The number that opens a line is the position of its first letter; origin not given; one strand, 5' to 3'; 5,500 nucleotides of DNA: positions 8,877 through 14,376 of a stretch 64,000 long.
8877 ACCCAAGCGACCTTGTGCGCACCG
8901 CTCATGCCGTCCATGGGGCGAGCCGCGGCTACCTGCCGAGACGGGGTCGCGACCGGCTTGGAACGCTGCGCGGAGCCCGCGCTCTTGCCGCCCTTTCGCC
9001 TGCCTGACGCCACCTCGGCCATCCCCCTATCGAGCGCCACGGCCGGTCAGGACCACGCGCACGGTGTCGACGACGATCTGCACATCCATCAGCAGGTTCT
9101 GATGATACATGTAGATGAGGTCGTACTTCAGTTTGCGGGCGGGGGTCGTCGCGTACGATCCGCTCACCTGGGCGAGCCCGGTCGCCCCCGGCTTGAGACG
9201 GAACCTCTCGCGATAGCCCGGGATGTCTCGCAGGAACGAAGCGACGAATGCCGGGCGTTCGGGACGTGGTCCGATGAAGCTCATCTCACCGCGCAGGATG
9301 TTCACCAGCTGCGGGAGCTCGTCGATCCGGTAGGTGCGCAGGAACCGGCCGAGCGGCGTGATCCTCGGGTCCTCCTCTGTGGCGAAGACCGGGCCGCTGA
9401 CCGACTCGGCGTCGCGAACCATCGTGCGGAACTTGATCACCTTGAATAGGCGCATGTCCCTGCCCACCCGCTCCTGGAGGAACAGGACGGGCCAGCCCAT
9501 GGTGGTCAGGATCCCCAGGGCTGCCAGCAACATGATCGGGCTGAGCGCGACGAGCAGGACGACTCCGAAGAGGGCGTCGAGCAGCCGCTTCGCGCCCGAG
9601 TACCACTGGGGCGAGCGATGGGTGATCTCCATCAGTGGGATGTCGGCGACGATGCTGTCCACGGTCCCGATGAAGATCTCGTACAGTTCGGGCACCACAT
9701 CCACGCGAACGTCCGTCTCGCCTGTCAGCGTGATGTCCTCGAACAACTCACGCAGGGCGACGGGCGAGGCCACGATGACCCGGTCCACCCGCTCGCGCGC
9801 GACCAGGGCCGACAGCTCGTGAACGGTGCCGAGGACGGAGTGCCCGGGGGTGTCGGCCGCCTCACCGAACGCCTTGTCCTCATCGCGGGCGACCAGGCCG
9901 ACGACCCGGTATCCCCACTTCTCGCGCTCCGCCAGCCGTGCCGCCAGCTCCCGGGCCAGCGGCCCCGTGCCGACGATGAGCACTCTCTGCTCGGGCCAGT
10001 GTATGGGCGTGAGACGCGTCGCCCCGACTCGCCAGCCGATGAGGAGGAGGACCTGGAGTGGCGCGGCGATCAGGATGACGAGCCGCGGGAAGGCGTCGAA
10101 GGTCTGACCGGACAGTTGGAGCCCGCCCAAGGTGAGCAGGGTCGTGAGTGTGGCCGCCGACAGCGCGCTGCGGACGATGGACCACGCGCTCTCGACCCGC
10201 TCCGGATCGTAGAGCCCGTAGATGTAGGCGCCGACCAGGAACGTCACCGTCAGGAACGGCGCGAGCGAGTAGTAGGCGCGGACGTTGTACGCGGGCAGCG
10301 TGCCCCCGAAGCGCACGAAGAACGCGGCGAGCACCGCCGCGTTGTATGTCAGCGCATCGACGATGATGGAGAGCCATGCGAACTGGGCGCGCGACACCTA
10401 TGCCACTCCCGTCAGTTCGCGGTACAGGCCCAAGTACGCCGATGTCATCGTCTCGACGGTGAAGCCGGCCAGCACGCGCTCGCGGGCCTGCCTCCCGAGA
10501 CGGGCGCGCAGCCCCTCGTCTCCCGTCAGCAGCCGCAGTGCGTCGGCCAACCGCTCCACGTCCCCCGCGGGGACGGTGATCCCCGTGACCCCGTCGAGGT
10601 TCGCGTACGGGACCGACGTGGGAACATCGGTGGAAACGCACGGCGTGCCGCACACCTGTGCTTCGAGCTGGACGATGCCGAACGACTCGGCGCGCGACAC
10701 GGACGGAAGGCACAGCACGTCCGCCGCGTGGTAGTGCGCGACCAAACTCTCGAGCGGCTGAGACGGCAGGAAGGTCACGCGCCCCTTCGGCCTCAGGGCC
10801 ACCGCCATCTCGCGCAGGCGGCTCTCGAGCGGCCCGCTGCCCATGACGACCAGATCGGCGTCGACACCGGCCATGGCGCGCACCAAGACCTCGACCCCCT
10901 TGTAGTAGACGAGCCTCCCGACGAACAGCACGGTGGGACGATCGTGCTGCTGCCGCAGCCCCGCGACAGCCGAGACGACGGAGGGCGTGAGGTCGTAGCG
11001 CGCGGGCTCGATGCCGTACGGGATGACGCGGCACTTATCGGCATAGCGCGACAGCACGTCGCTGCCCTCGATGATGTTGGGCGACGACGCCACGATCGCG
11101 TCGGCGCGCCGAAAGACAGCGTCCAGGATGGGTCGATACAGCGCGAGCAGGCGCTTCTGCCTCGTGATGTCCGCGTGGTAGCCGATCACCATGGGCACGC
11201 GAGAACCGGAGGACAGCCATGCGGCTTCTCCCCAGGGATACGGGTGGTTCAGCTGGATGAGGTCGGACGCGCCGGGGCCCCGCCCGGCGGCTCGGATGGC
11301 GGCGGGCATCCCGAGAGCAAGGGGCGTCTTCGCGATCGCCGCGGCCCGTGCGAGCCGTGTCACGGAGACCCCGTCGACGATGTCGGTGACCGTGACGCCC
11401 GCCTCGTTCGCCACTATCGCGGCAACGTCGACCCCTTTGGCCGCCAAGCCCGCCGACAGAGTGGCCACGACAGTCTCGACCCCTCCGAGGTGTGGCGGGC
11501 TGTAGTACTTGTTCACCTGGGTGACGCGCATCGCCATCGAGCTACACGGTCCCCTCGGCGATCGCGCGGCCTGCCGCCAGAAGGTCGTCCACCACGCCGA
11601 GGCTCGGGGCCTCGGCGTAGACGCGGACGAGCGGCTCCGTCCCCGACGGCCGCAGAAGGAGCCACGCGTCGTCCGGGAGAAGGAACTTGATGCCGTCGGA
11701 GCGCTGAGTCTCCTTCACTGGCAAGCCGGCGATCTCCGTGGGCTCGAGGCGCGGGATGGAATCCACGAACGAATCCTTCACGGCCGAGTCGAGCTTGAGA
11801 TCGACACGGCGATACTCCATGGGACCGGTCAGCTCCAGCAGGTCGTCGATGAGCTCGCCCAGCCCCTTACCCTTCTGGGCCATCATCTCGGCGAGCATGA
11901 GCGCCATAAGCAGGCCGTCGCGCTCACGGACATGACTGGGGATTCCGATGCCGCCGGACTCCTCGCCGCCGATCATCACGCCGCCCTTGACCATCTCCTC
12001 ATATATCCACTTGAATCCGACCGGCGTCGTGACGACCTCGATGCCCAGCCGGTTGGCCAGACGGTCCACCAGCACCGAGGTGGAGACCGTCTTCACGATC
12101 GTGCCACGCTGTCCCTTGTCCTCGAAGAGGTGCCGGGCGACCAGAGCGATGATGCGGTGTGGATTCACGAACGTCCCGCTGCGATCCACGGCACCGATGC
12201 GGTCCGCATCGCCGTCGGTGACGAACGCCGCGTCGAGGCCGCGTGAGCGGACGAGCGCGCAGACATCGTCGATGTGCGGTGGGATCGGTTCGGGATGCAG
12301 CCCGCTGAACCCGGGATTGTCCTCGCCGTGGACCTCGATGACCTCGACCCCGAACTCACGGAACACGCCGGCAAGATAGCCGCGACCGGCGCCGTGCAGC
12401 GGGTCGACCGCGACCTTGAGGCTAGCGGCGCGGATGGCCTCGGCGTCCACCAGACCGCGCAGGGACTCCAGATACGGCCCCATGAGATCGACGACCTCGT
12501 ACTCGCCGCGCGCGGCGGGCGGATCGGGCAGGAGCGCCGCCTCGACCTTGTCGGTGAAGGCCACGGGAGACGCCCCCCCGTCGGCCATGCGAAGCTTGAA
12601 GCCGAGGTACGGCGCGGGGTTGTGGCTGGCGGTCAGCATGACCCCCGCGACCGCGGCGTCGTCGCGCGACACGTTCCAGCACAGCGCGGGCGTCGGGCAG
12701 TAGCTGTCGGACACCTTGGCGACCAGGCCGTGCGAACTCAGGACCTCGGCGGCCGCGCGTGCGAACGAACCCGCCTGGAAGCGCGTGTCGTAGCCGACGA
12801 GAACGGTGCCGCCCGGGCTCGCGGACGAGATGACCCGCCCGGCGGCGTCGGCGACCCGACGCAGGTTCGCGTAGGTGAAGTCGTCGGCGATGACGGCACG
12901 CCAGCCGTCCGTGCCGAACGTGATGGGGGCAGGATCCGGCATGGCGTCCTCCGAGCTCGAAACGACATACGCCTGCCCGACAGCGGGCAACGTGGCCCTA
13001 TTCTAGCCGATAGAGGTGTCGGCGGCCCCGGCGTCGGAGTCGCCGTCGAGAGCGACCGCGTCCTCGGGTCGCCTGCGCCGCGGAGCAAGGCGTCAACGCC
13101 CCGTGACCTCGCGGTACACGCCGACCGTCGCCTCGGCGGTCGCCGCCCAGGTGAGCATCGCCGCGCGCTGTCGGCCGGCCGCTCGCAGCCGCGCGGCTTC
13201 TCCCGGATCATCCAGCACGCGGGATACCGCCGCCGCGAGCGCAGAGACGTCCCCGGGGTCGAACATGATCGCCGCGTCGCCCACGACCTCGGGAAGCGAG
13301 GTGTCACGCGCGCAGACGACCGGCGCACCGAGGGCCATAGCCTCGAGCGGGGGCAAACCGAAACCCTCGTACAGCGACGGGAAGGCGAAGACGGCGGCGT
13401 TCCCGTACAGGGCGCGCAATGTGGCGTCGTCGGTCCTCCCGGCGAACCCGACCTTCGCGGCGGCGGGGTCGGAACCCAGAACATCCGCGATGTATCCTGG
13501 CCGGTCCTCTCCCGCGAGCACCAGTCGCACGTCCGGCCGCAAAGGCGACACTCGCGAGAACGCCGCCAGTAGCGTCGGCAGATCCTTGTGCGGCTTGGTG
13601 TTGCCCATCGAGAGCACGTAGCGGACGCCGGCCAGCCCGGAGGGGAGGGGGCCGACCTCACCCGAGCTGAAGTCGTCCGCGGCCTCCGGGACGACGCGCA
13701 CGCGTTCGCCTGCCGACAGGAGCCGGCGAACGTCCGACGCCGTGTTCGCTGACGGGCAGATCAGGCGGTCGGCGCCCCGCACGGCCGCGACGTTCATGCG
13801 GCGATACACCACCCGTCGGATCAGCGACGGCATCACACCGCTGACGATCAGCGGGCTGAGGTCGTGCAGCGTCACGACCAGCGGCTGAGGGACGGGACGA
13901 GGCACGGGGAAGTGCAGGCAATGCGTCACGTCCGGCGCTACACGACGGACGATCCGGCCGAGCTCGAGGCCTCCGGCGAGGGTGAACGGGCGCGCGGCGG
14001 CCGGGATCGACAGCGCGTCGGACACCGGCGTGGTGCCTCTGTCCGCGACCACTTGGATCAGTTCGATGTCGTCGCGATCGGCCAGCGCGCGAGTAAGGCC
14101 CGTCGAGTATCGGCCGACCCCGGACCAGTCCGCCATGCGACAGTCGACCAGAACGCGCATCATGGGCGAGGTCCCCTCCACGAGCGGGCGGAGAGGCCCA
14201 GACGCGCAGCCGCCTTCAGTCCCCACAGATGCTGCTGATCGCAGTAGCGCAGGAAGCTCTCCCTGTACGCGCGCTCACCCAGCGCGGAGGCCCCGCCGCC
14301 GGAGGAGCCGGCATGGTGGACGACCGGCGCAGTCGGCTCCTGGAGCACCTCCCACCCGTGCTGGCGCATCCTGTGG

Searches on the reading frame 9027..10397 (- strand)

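Call 11: search_protein_families(library=pfam, proteins=[window:9027-10397:-], max_evalue=0.00001)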
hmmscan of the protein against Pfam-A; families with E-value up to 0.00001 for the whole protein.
window:9027-10397:- (456 aa): 2 families
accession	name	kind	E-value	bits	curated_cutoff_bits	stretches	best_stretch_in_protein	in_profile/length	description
PF02397.22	Bac_transf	-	4.5e-61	205.9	27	1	270-450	1-178/179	Bacterial sugar transferase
PF13727.12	CoA_binding_3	-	1.6e-13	51.5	25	1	60-214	3-152/175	CoA-binding domain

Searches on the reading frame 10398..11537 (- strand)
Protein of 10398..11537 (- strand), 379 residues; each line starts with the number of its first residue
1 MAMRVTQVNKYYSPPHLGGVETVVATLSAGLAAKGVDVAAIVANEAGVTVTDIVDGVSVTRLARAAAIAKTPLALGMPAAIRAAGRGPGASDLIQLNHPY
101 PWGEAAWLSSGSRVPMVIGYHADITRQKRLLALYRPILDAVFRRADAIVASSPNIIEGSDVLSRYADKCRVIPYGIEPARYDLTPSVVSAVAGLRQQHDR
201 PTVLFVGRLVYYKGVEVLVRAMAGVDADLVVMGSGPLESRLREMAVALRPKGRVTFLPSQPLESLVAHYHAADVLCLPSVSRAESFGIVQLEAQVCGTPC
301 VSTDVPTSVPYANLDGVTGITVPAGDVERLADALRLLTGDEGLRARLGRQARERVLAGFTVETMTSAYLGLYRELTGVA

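Call 11: search_protein_families(library=pfam, proteins=[window:10398-11537:-], max_evalue=0.00001)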
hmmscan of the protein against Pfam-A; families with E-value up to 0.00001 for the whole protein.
window:10398-11537:- (379 aa): 5 families
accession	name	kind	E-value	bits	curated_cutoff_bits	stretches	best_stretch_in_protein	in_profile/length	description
PF00534.26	Glycos_transf_1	-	1.2e-36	126.3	26.4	1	196-354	11-172/172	Glycosyl transferases group 1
PF13692.12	Glyco_trans_1_4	-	2.1e-29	103.1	27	1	200-337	1-139/142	Glycosyl transferases group 1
PF13439.12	Glyco_transf_4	-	9.1e-18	65.3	28.5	1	18-180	2-170/170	Glycosyltransferase Family 4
PF13579.12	Glyco_trans_4_4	-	2.8e-15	57.4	29.7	1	18-175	1-158/158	Glycosyl transferase 4-like domain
PF20706.3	GT4-conflict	-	7.1e-11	42.1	26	1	173-301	169-309/385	Family 4 Glycosyltransferase in conflict systems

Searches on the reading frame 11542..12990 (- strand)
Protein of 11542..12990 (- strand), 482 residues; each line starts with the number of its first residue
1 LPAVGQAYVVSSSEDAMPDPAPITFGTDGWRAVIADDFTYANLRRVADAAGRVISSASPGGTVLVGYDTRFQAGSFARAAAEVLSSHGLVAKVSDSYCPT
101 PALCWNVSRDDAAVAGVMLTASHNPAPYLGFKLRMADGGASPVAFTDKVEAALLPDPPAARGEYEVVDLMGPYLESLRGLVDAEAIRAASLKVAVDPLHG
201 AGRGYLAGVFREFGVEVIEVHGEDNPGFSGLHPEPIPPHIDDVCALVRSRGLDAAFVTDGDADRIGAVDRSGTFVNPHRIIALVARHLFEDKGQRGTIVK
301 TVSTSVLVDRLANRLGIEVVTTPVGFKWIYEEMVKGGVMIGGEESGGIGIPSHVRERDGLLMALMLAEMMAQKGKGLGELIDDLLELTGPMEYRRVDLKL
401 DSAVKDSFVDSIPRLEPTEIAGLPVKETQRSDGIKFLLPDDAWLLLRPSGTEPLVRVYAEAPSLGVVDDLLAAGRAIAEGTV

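Call 11: search_protein_families(library=pfam, proteins=[window:11542-12990:-], max_evalue=0.00001)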
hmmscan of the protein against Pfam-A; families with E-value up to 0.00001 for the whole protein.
window:11542-12990:- (482 aa): 4 families
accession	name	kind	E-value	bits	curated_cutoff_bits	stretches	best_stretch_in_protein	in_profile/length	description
PF02880.22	PGM_PMM_III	-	1.2e-32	112.9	20.7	1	276-386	1-113/115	Phosphoglucomutase/phosphomannomutase, alpha/beta/alpha domain III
PF02878.22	PGM_PMM_I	-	1.1e-30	106.5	22.5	1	24-152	3-130/138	Phosphoglucomutase/phosphomannomutase, alpha/beta/alpha domain I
PF02879.22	PGM_PMM_II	-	1e-23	84.2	29.3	1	172-272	2-103/103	Phosphoglucomutase/phosphomannomutase, alpha/beta/alpha domain II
PF00408.26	PGM_PMM_IV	-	8.5e-10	39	23.1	1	425-470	17-61/68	Phosphoglucomutase/phosphomannomutase, C-terminal domain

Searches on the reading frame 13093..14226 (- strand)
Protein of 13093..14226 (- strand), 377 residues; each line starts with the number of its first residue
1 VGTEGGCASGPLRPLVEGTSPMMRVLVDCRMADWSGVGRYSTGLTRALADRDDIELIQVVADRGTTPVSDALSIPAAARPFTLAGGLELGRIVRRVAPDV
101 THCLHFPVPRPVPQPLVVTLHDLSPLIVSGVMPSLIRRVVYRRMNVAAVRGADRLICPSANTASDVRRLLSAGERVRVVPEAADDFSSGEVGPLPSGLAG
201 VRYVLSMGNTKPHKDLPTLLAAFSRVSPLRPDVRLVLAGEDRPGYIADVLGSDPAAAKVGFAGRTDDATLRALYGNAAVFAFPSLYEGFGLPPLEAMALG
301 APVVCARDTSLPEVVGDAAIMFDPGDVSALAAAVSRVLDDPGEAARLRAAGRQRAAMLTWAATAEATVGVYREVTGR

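Call 11: search_protein_families(library=pfam, proteins=[window:13093-14226:-], max_evalue=0.00001)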
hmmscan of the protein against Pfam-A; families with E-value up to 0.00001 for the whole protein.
window:13093-14226:- (377 aa): 6 families
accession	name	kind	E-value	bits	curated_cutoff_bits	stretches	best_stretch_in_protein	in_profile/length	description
PF00534.26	Glycos_transf_1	-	5e-30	104.7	26.4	1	202-354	16-172/172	Glycosyl transferases group 1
PF13692.12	Glyco_trans_1_4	-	2.3e-26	93.2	27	1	203-340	3-142/142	Glycosyl transferases group 1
PF13439.12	Glyco_transf_4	-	7.5e-12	46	28.5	1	35-184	2-167/170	Glycosyltransferase Family 4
PF20706.3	GT4-conflict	-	6.7e-10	38.9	26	1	264-365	269-383/385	Family 4 Glycosyltransferase in conflict systems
PF13579.12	Glyco_trans_4_4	-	1.6e-08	35.5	29.7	1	35-180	1-156/158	Glycosyl transferase 4-like domain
PF13524.12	Glyco_trans_1_2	-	7.8e-08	32.8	25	1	231-356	13-130/144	Glycosyl transferase-like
